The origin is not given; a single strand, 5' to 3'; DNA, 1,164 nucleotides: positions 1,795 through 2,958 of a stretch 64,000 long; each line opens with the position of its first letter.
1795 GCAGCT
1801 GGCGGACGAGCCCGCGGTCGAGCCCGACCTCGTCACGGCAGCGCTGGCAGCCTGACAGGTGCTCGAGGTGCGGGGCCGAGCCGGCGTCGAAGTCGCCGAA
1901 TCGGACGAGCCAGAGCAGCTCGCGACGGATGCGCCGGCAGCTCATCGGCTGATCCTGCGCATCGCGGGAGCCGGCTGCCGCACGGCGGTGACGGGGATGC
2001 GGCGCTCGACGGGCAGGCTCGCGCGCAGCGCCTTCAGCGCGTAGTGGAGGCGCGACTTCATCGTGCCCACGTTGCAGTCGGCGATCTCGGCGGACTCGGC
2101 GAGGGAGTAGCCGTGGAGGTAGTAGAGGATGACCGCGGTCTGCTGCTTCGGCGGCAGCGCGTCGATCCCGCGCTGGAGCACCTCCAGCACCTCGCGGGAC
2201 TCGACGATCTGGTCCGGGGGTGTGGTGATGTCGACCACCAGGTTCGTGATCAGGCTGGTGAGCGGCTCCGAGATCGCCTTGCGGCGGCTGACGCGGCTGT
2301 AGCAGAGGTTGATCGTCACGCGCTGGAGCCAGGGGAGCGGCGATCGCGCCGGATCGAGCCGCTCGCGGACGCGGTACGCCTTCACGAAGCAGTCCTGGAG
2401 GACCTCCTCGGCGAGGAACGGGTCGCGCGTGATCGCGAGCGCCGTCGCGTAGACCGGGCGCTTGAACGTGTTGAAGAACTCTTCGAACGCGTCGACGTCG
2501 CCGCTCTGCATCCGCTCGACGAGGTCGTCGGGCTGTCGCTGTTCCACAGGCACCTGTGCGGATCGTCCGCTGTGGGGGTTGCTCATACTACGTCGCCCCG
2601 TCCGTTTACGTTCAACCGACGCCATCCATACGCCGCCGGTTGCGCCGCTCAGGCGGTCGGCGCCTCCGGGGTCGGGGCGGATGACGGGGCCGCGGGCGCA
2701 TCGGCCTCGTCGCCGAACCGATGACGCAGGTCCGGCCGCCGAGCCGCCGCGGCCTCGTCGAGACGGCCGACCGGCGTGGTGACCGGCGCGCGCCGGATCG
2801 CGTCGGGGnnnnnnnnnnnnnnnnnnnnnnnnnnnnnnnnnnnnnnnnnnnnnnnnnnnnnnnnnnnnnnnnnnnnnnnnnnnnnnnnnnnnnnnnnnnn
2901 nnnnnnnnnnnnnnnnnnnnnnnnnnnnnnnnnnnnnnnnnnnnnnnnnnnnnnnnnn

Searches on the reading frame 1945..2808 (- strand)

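Call 33: search_protein_families(library=pfam, proteins=[window:1945-2808:-], max_evalue=0.1)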
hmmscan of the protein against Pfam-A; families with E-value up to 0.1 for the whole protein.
window:1945-2808:- (288 aa): 4 families
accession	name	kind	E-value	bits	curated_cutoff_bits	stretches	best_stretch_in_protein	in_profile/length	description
PF08281.18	Sigma70_r4_2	-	3.3e-13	49.5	25.7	1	209-261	2-54/54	Sigma-70, region 4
PF04542.20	Sigma70_r2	-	2.3e-12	47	24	1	112-177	2-69/71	Sigma-70 region 2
PF04545.22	Sigma70_r4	-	6.3e-09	35.7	24.1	1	215-263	2-50/50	Sigma-70, region 4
PF07638.17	Sigma70_ECF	-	0.00015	22.2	21.1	1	196-262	118-180/185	ECF sigma factor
